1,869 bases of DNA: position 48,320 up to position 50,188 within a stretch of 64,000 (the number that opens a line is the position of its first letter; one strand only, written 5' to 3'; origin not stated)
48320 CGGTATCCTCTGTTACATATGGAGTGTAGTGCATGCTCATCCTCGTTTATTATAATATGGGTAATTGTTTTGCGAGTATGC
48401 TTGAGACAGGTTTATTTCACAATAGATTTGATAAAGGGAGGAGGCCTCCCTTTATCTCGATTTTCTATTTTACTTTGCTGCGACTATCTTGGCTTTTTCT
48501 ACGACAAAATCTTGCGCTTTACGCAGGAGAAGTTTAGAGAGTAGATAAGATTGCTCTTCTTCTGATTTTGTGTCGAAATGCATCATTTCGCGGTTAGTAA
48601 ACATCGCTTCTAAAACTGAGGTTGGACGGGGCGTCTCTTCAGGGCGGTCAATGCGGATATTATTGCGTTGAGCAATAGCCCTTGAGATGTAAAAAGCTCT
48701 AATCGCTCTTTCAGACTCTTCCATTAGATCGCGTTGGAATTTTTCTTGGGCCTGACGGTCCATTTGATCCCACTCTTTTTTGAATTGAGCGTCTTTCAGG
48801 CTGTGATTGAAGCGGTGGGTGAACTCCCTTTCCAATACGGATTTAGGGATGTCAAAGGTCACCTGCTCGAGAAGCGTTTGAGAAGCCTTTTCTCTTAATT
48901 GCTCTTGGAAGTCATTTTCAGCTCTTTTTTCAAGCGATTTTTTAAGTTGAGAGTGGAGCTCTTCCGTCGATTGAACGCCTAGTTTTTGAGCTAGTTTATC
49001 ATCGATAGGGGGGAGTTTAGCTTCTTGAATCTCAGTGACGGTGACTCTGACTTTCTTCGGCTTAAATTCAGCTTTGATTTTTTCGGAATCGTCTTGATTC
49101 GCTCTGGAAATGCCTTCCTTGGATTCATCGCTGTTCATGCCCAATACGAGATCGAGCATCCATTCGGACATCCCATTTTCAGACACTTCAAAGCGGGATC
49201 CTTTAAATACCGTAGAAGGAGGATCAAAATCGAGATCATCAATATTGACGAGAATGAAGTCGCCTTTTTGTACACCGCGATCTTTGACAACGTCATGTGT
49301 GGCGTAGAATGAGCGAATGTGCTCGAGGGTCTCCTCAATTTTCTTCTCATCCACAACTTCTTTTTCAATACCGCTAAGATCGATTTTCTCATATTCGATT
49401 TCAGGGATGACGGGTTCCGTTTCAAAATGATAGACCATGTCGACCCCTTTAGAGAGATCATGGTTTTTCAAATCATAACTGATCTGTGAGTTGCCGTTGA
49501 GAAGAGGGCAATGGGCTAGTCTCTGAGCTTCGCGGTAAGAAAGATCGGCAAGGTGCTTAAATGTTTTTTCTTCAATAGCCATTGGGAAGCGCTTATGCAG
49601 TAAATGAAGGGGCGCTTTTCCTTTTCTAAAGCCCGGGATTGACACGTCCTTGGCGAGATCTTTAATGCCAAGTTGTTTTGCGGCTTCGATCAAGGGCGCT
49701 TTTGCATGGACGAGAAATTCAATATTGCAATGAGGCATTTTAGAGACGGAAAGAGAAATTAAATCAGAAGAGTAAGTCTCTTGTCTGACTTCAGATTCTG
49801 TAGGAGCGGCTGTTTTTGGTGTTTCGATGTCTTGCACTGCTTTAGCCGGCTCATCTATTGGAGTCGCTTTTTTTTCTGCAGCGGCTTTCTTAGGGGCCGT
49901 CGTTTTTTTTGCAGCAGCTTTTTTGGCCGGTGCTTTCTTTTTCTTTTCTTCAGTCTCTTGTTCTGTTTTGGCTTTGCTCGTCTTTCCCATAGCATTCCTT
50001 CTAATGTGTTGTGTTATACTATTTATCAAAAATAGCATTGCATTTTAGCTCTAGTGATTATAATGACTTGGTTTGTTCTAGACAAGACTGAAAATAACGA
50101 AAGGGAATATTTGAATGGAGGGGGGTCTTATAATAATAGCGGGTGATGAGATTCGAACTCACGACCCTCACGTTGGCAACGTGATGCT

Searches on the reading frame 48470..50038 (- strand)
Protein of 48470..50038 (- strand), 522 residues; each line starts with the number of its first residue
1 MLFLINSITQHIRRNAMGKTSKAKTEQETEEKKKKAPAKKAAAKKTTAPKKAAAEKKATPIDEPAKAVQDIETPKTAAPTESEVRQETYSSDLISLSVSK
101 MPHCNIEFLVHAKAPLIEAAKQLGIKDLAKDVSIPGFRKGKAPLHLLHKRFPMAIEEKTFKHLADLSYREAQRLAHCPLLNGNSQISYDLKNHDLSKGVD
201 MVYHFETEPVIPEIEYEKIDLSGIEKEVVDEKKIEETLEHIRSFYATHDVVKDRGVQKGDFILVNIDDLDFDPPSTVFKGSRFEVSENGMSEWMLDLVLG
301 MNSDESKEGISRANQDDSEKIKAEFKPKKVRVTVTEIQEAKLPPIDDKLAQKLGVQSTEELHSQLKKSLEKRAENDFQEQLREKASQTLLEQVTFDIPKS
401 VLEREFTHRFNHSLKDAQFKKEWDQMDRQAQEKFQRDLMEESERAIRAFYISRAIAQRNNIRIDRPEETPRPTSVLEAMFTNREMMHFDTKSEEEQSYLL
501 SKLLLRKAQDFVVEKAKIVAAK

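Call 8: search_protein_families(library=pfam, proteins=[window:48470-50038:-], max_evalue=0.1)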
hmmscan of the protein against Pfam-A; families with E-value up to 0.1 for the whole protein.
window:48470-50038:- (522 aa): 4 families
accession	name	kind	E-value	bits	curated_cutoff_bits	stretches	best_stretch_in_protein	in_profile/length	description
PF05697.18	Trigger_N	-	1.5e-17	64.6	22.2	1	96-240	3-143/144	Bacterial trigger factor protein (TF)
PF05698.19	Trigger_C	-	3.2e-14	53.7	22.7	1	359-514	3-162/162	Bacterial trigger factor protein (TF) C-terminus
PF07244.20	POTRA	-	0.012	16.7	21.3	0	411-457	11-54/79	Surface antigen variable number repeat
PF03278.18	IpaB_EvcA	-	0.057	13.6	29.9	0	351-419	51-125/156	IpaB/EvcA family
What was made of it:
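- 46539..50038 (-): clpX, clpP and tig. Pfam (call 8).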

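Call 28: find_homologous_proteins(query=window:48470-50038:-, max_evalue=1e-20)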
Query window:48470-50038:- (522 aa): 56 proteins with E <= 1e-20 among 8000 candidates.
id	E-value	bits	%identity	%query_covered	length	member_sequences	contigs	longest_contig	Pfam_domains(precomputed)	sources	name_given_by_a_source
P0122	1.0e-185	637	65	83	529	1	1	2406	PF05697.19,PF05698.20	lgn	-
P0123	2.0e-181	622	61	89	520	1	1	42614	PF05697.19,PF05698.20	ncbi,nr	ncbi:MAG: trigger factor [Rhabdochlamydiaceae bacterium]|nr:trigger factor [Candidatus Amphrikana am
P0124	1.9e-175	603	60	82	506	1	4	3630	PF05697.19,PF05698.20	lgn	-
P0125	1.7e-171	590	59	83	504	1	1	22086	PF05697.19,PF05698.20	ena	-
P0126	3.1e-171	589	58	87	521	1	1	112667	PF05697.19,PF05698.20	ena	-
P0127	1.2e-151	524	53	85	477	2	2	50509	PF05697.19,PF05698.20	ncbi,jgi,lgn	jgi:trigger factor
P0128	4.6e-111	390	43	84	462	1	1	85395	PF05697.19,PF05698.20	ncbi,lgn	-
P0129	1.2e-109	386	45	82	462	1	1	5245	PF05697.19,PF05698.20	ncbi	-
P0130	4.6e-103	364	40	82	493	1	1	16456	PF05697.19,PF05698.20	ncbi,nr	ncbi:MAG: trigger factor [Chlamydiia bacterium]|nr:trigger factor [Chlamydiia bacterium]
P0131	7.4e-102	360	39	83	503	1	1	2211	PF05697.19,PF05698.20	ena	-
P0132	1.6e-101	359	39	84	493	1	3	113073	PF05697.19,PF05698.20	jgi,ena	-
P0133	2.2e-100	355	38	83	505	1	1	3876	PF05697.19,PF05698.20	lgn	-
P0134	6.6e-98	347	38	81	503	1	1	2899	PF05697.19,PF05698.20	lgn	-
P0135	1.2e-97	346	37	83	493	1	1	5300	PF05697.19,PF05698.20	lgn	-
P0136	2.5e-97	345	38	85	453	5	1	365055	PF05697.19,PF05698.20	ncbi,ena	-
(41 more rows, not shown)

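Call 29: find_encoding_contigs(protein=P0123, flank=10000, max_places=2)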
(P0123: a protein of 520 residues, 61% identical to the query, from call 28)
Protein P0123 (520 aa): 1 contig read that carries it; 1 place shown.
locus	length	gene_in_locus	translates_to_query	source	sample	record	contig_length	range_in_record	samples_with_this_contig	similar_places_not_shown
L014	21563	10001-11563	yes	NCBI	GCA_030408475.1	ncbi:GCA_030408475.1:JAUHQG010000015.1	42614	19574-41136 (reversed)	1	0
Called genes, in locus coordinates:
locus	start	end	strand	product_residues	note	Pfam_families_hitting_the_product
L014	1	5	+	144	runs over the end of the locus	PF00334:NDK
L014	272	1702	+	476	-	-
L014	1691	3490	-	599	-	PF17297:PEPCK_N, PF00821:PEPCK_GTP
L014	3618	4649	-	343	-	PF00022:Actin (faint), PF06277:EutA (faint), PF06723:MreB_Mbl, PF11104:PilM_2 (faint), PF00012:HSP70, PF14450:FtsA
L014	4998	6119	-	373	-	-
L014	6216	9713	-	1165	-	PF08455:SNF2_assoc, PF00176:SNF2-rel_dom, PF04851:ResIII, PF00271:Helicase_C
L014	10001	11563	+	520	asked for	PF05697:Trigger_N, PF05698:Trigger_C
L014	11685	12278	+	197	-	PF00574:CLP_protease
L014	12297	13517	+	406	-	PF06689:zf-C4_ClpX, PF00493:MCM (weak), PF05496:RuvB_N (faint), PF01078:Mg_chelatase (faint), PF00004:AAA, PF07724:AAA_2, PF07728:AAA_5 (weak), PF10431:ClpB_D2-small, +1 more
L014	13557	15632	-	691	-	-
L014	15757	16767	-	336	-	-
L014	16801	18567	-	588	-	-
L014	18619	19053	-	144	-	-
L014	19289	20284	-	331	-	-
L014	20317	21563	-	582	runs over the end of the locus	-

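Call 30: find_encoding_contigs(protein=P0126, flank=10000, max_places=2)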
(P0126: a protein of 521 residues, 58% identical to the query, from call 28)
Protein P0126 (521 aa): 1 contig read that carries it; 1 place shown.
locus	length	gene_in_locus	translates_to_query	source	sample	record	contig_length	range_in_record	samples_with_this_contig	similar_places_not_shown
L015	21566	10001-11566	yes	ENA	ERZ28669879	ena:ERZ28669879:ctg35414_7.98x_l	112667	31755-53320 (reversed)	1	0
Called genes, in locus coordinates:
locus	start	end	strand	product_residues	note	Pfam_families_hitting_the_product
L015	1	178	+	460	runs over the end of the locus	-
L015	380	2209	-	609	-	PF17297:PEPCK_N, PF00821:PEPCK_GTP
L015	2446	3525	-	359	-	PF00022:Actin (faint), PF06723:MreB_Mbl, PF11104:PilM_2 (faint), PF00012:HSP70, PF14450:FtsA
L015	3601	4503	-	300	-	-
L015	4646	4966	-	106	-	-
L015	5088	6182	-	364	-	-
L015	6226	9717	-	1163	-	PF08455:SNF2_assoc, PF00176:SNF2-rel_dom, PF00271:Helicase_C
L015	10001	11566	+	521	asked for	PF05697:Trigger_N, PF05698:Trigger_C (weak)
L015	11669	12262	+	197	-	PF00574:CLP_protease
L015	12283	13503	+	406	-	PF06689:zf-C4_ClpX, PF00493:MCM (weak), PF05496:RuvB_N (weak), PF01078:Mg_chelatase (faint), PF00004:AAA, PF07724:AAA_2, PF07728:AAA_5 (weak), PF10431:ClpB_D2-small, +2 more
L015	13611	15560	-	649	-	-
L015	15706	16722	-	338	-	-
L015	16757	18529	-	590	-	-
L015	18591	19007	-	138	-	-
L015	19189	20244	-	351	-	-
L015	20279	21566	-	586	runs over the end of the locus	-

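Call 31: find_encoding_contigs(protein=P0125, flank=10000, max_places=2)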
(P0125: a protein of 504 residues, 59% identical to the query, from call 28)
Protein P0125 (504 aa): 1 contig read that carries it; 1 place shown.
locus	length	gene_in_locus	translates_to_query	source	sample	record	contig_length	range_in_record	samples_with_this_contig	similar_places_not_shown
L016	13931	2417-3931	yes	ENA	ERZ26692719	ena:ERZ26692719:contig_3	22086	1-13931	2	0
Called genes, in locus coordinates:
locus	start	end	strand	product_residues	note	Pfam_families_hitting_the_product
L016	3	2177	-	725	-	?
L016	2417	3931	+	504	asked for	PF05697:Trigger_N, PF05698:Trigger_C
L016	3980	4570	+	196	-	PF00574:CLP_protease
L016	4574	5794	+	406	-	PF06689:zf-C4_ClpX, PF00493:MCM (weak), PF01078:Mg_chelatase (faint), PF14532:Sigma54_activ_2 (weak), PF00004:AAA, PF07724:AAA_2, PF07728:AAA_5 (weak), PF10431:ClpB_D2-small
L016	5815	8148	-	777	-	-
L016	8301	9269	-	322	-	-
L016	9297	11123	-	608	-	-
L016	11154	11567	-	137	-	-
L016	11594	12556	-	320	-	-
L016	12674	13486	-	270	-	-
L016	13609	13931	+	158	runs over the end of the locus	-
